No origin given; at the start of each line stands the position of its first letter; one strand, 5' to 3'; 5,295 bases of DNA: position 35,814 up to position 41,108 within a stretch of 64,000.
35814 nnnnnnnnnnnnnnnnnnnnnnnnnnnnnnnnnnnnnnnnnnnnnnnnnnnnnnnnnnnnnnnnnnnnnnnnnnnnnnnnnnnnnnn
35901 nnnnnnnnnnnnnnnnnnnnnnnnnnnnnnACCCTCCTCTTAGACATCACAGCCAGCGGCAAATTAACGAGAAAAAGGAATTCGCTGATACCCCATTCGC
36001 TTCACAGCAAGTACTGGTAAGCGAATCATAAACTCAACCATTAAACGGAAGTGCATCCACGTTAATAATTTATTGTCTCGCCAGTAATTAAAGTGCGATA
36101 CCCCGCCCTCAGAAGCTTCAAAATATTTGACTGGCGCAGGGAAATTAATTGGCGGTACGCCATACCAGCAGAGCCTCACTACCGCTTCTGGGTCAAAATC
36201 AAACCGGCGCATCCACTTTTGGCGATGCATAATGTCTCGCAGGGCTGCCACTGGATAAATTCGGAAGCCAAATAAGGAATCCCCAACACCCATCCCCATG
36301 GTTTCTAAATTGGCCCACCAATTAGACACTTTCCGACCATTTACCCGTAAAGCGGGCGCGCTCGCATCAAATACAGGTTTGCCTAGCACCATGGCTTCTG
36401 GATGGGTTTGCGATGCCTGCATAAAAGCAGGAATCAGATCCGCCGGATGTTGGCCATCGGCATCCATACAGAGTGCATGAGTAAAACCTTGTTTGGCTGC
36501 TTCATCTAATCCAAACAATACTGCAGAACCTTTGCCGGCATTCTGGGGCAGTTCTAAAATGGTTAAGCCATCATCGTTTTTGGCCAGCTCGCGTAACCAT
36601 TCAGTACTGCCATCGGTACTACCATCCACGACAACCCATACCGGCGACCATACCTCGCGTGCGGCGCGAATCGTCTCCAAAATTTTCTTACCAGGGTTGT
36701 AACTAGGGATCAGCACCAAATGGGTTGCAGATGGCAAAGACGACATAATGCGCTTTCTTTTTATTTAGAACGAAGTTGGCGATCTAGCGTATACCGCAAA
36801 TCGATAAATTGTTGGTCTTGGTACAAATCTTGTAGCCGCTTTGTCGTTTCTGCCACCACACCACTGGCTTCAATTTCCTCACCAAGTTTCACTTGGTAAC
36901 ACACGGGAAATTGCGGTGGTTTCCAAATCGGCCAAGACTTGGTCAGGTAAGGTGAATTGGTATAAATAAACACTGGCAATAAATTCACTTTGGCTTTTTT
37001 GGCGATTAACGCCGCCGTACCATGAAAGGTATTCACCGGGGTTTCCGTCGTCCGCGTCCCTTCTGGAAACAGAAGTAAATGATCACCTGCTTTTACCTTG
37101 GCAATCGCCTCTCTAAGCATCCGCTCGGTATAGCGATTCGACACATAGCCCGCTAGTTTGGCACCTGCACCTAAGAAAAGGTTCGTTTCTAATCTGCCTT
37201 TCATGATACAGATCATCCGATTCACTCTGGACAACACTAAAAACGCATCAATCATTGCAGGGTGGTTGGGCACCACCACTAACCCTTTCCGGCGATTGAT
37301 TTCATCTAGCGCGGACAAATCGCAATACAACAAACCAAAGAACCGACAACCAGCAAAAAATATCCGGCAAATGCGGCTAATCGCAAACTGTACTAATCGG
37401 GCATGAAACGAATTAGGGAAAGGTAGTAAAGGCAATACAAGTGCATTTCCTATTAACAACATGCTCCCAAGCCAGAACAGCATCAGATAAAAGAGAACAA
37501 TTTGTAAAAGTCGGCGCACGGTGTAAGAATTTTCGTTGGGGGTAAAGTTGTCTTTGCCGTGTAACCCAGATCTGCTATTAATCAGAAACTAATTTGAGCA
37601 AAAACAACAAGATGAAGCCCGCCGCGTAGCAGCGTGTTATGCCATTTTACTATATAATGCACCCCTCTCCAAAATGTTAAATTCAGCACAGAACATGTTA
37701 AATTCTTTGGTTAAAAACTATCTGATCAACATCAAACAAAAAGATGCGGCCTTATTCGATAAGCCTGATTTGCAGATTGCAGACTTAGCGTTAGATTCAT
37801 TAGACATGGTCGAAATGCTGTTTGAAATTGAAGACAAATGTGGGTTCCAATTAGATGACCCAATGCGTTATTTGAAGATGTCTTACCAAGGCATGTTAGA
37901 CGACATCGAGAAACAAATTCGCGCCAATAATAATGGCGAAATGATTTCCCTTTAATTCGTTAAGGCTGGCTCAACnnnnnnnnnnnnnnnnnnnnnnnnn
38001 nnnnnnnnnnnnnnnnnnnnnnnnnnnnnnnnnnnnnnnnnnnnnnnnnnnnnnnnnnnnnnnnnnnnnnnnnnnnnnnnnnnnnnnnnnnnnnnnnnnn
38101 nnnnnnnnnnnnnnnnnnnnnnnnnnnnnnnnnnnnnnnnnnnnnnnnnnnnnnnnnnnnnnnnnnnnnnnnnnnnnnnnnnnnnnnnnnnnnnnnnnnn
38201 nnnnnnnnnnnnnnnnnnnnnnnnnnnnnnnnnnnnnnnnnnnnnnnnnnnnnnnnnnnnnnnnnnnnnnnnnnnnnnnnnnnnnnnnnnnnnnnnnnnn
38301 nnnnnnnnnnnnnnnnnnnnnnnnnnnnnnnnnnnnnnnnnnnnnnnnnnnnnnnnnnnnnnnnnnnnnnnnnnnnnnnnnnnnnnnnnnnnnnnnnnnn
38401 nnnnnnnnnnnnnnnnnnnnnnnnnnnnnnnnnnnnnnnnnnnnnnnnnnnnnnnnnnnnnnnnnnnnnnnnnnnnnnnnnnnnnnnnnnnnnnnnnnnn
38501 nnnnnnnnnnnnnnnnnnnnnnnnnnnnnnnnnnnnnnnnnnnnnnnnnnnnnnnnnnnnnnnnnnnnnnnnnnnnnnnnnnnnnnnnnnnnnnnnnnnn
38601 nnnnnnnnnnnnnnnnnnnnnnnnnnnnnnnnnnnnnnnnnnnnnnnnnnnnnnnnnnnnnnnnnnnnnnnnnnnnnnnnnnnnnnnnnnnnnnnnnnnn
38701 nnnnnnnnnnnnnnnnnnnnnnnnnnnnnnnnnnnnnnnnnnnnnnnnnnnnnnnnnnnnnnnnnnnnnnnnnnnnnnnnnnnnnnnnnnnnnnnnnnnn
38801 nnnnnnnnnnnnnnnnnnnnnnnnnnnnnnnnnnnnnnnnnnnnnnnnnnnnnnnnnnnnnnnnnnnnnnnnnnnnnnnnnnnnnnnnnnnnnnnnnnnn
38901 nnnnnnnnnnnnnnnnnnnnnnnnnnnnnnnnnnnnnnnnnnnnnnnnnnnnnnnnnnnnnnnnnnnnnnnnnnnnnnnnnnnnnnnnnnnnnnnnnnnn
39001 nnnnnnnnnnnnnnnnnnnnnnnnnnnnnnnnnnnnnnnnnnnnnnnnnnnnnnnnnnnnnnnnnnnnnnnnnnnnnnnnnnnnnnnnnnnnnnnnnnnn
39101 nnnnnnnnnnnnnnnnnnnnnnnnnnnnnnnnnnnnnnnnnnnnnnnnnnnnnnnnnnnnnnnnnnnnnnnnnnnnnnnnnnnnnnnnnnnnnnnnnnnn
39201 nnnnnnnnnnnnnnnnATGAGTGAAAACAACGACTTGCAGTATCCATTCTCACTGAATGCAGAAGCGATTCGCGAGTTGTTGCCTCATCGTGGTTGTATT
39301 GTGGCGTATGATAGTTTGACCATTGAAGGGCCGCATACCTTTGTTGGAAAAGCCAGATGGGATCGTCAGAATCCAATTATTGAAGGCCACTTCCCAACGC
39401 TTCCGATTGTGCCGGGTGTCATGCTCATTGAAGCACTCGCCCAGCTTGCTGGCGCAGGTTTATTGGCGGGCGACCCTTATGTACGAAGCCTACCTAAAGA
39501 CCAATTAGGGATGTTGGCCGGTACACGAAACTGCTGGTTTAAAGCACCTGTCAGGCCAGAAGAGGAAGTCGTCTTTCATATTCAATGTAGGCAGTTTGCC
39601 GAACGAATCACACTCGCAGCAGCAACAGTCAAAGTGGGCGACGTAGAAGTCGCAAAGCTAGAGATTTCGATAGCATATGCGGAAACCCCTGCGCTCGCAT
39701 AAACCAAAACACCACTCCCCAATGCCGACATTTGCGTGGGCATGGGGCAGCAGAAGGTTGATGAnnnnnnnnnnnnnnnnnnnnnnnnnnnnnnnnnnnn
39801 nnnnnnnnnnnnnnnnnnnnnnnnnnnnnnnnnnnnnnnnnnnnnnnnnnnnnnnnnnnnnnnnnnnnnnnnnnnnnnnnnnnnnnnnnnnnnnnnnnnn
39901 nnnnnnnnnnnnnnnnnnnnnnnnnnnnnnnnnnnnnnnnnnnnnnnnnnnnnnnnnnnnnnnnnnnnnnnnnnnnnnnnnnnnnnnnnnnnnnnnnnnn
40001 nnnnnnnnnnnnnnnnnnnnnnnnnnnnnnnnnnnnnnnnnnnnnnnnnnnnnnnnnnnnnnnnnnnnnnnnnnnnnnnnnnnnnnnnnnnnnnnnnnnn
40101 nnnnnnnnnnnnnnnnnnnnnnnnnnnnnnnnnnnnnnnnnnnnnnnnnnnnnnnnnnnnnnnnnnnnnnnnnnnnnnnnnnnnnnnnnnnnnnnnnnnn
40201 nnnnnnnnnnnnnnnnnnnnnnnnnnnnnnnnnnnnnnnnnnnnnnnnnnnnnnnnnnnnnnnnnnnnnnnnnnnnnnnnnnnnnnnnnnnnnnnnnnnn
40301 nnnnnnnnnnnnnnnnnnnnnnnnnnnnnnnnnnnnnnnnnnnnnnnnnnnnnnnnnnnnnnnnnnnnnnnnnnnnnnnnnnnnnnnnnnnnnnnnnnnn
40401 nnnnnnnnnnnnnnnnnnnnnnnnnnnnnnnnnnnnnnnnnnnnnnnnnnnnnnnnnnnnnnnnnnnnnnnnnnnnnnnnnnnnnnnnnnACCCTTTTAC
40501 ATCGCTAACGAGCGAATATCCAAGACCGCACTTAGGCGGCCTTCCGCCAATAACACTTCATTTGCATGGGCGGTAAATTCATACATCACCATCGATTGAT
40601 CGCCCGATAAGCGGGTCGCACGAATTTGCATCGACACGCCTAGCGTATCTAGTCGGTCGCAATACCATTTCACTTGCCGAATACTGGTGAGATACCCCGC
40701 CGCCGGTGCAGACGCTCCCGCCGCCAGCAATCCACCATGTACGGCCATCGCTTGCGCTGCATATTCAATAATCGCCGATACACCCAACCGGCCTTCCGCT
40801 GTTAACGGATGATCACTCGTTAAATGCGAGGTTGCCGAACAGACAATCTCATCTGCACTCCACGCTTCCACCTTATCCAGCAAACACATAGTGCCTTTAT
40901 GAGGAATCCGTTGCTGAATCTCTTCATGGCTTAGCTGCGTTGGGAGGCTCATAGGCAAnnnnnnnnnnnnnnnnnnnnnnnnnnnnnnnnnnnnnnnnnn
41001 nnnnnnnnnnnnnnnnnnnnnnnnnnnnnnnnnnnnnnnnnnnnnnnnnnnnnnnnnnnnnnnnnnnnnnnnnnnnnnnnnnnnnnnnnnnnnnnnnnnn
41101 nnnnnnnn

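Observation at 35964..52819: Aryl-polyene/xanthomonadin-type lipid pigment biosynthetic cluster with XanB2-like chorismatase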

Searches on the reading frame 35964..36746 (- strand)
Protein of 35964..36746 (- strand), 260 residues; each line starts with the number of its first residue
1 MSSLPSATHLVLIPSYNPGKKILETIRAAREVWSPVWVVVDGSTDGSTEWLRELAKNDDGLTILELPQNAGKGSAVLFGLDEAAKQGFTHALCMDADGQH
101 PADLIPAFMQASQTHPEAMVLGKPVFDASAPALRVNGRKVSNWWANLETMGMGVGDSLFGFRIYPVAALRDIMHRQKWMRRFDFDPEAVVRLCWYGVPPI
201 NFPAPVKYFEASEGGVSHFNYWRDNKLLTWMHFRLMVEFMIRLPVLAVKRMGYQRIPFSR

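Call 3: search_protein_families(library=pfam, proteins=[window:35964-36746:-], max_evalue=0.01)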
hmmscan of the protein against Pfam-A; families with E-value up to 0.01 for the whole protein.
window:35964-36746:- (260 aa): 2 families
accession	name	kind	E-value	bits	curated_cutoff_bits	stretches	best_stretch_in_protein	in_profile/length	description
PF00535.33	Glycos_transf_2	-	8.6e-21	75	23.3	1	11-169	2-159/168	Glycosyl transferase family 2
PF13641.12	Glyco_tranf_2_3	-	0.00018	22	27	1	10-121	4-120/230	Glycosyltransferase like family 2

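Call 6: search_protein_families(library=ncbifam, proteins=[window:35964-36746:-], max_evalue=0.01)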
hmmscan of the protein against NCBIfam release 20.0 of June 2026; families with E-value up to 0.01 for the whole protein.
window:35964-36746:- (260 aa): 13 families
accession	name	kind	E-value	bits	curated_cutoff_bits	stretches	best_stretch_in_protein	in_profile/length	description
NF058614.1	PPMAGASynPpgS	equivalog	1.3e-11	44.4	370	1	11-124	4-113/226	polyprenyl-phospho-N-acetylgalactosaminyl synthase PpgS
TIGR03937.1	PgaC_IcaA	equivalog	1.2e-10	41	422.3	1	11-111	49-149/407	poly-beta-1,6-N-acetyl-D-glucosamine synthase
NF047588.1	GlcsyltransPgfSStrep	equivalog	3e-09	36.5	500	1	36-114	37-112/308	glycosyltransferase PgfS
TIGR01556.1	rhamnosyltran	subfamily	5.8e-07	29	200.55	1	16-128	3-115/281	rhamnosyltransferase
NF041875.1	EPS_EpsD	equivalog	4.7e-05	22.9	370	1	34-124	31-116/325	exopolysaccharide biosynthesis glycosyltransferase EpsD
NF007986.1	PRK10714.1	equivalog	5.3e-05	22.4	529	1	13-114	12-117/316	undecaprenyl-phosphate 4-deoxy-4-formamido-L-arabinose transferase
NF047683.1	TeichurnBiosyTuaG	equivalog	5.8e-05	22.9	400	1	11-99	10-98/252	teichuronic acid biosynthesis protein TuaG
NF041391.1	DPhHxTase_Halo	equivalog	8.6e-05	21.6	375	1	22-184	13-161/213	dolichyl-phosphate hexose transferase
TIGR04182.1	glyco_TIGR04182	equivalog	0.00021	20.8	325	1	11-175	4-162/293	S-layer glycoprotein N-glycosyltransferase AglJ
TIGR04283.1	glyco_like_mftF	equivalog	0.0027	17.3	182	1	11-155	3-137/221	TIGR04283 family arsenosugar biosynthesis glycosyltransferase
NF007482.0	PRK10073.1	equivalog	0.0028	16.7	423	1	11-86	10-87/334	glycosyltransferase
NF041865.1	EpsU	equivalog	0.0048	15.9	700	1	10-121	42-156/394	exopolysaccharide biosynthesis GT2 family glycosyltransferase EpsU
TIGR03202.1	pucB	equivalog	0.0052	16.5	235.05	1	38-120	45-130/192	xanthine dehydrogenase accessory protein PucB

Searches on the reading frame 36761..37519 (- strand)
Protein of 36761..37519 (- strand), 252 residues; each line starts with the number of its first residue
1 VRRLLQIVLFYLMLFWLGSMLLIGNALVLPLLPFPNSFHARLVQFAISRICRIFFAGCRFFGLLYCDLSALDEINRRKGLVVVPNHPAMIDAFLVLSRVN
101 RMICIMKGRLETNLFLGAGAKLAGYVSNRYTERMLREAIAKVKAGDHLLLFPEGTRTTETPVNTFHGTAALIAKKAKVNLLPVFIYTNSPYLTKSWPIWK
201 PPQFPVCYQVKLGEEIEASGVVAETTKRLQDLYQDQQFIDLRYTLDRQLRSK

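Call 3: search_protein_families(library=pfam, proteins=[window:36761-37519:-], max_evalue=0.01)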
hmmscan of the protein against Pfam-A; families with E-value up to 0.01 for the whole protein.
window:36761-37519:- (252 aa): 1 family
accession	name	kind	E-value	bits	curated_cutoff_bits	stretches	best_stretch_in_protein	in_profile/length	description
PF01553.26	Acyltransferase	-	3.4e-13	50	23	1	71-185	7-131/132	Acyltransferase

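Call 6: search_protein_families(library=ncbifam, proteins=[window:36761-37519:-], max_evalue=0.01)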
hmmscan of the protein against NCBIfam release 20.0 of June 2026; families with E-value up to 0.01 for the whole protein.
window:36761-37519:- (252 aa): 7 families
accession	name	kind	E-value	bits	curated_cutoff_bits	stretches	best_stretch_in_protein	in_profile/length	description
TIGR00530.1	AGP_acyltrn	subfamily_domain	5.5e-14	52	102.95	1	73-185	11-129/130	1-acylglycerol-3-phosphate O-acyltransferase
NF006386.0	PRK08633.1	equivalog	6.4e-09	34.1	1221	1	68-185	431-551/1147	acyl-[ACP]--phospholipid O-acyltransferase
NF005291.0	PRK06814.1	equivalog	1.3e-07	30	1349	1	66-185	441-563/1140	acyl-[ACP]--phospholipid O-acyltransferase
NF052552.1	LyOrLpactfOlsARHOCB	equivalog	9.4e-05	21.5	300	1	76-168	85-179/271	lyso-ornithine lipid O-acyltransferase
NF052553.1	LyOrLpactfOlsABRUA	equivalog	0.00012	21.4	300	1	67-165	54-156/263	lyso-ornithine lipid O-acyltransferase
NF005959.0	PRK08043.1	equivalog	0.00016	20.1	886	1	76-185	26-137/719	bifunctional acyl-ACP--phospholipid O-acyltransferase/long-chain-fatty-acid--ACP ligase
NF058536.1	LPAAT_acyl_YihG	equivalog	0.0048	16.2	260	1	7-112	10-116/290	1-acylglycerol-3-phosphate O-acyltransferase, YihG family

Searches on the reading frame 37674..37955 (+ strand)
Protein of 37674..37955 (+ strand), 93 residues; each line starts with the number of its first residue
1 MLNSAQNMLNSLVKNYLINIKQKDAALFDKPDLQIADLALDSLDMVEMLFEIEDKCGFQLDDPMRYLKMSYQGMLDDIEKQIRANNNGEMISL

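Call 3: search_protein_families(library=pfam, proteins=[window:37674-37955:+], max_evalue=0.01)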
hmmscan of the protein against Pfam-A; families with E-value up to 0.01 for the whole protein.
window:37674-37955:+ (93 aa): 1 family
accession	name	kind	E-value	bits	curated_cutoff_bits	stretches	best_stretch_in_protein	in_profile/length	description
PF00550.31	PP-binding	-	0.00037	21.1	20.8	1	30-62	19-51/67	Phosphopantetheine attachment site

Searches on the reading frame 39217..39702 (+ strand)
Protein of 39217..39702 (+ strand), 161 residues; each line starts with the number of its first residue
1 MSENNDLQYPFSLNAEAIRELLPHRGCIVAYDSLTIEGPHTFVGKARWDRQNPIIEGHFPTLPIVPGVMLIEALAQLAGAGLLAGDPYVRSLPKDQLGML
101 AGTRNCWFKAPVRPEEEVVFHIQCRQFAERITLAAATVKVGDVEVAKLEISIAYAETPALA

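Call 3: search_protein_families(library=pfam, proteins=[window:39217-39702:+], max_evalue=0.01)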
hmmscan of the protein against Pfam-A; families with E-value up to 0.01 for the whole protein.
window:39217-39702:+ (161 aa): 2 families
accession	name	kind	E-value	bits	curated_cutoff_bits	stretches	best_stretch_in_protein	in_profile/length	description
PF07977.19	FabA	-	9.1e-12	45.2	23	1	51-147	36-136/138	FabA-like domain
PF03260.19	Lipoprotein_11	-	0.0087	15.9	25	0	102-142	168-208/231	Lepidopteran low molecular weight (30 kD) lipoprotein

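Call 33: search_solved_structures(query=window:39217-39702:+, max_evalue=1)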
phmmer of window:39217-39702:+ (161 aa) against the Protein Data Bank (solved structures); distinct sequences matched with E-value up to 1: 23.
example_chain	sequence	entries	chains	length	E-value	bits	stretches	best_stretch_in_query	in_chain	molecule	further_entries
1z6b_A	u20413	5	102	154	3.6e-14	56.4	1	8-135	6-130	fatty acid synthesis protein | Beta-hydroxyacyl-ACP dehydratase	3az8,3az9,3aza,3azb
4i83_A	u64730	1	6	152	3.3e-13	53.3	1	6-140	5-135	3-hydroxyacyl-[acyl-carrier-protein] dehydratase FabZ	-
8ayc_A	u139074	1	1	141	3.4e-13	53.2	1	14-153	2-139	Beta-hydroxyacyl-(Acyl-carrier-protein) dehydratase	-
4h4g_A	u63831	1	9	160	6e-13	52.4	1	15-150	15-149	(3R)-hydroxymyristoyl-[acyl-carrier-protein] dehydratase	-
7qv0_A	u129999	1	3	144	2.2e-12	50.6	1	14-155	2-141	Beta-hydroxyacyl-(Acyl-carrier-protein) dehydratase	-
1zhg_A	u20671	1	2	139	2.8e-12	50.3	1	18-135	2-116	beta hydroxyacyl-acyl carrier protein dehydratase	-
8ayb_A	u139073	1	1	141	6.4e-12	49.1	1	14-153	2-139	Beta-hydroxyacyl-(Acyl-carrier-protein) dehydratase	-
6n3p_A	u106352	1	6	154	6.4e-12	49.1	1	12-132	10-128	3-hydroxyacyl-[acyl-carrier-protein] dehydratase FabZ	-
8ayi_A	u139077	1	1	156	1.5e-11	47.9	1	14-157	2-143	Beta-hydroxyacyl-(Acyl-carrier-protein) dehydratase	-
8ayd_AA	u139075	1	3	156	1.6e-11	47.8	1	16-158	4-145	3-hydroxyacyl-[acyl-carrier-protein] dehydratase FabZ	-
2okh_A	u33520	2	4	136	1.7e-11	47.7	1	21-135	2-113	Beta-hydroxyacyl-ACP dehydratase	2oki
5bux_A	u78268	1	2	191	2e-11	47.5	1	12-141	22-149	3-hydroxyacyl-[acyl-carrier-protein] dehydratase FabZ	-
5buw_A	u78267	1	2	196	2.1e-11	47.4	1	12-141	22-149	3-hydroxyacyl-[acyl-carrier-protein] dehydratase FabZ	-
1u1z_A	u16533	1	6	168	1.3e-10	44.8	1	14-148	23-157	(3R)-hydroxymyristoyl-[acyl carrier protein] dehydratase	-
3b7j_A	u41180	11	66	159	3.5e-10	43.4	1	7-156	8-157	(3R)-hydroxymyristoyl-acyl carrier protein dehydratase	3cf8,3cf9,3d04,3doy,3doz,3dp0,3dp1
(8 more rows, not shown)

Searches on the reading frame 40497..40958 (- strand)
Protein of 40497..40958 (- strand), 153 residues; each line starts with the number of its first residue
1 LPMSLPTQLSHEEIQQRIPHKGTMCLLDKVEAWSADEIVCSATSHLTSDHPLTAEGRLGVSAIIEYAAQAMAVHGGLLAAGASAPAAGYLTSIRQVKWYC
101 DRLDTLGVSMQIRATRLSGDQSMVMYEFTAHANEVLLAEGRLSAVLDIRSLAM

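Call 3: search_protein_families(library=pfam, proteins=[window:40497-40958:-], max_evalue=0.01)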
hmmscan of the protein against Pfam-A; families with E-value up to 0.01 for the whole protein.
window:40497-40958:- (153 aa): 0 families

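Call 5: search_protein_families(library=pfam, proteins=[window:40497-40958:-], max_evalue=1)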
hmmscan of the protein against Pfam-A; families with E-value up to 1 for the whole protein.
window:40497-40958:- (153 aa): 0 families

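Call 6: search_protein_families(library=ncbifam, proteins=[window:40497-40958:-], max_evalue=0.01)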
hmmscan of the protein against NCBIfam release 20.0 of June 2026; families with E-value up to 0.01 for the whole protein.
window:40497-40958:- (153 aa): 2 families
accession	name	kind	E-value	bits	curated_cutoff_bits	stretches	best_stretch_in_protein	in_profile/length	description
NF000582.1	PRK00006.1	equivalog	6e-05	23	113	1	12-144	3-135/137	3-hydroxyacyl-ACP dehydratase FabZ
TIGR01750.1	fabZ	equivalog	0.0062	16.4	155.15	0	12-144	4-139/141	3-hydroxyacyl-ACP dehydratase FabZ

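Call 32: search_solved_structures(query=window:40497-40958:-, max_evalue=1)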
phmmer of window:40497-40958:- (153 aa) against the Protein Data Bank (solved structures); distinct sequences matched with E-value up to 1: 2.
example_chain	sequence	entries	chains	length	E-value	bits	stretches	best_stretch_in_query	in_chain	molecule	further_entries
5buy_A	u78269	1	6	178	0.12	15.6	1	13-80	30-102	3-hydroxyacyl-[acyl-carrier-protein] dehydratase FabZ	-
6qsr_B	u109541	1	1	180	0.35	14.2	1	14-143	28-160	Beta-hydroxyacyl-(Acyl-carrier-protein) dehydratase FabA/FabZ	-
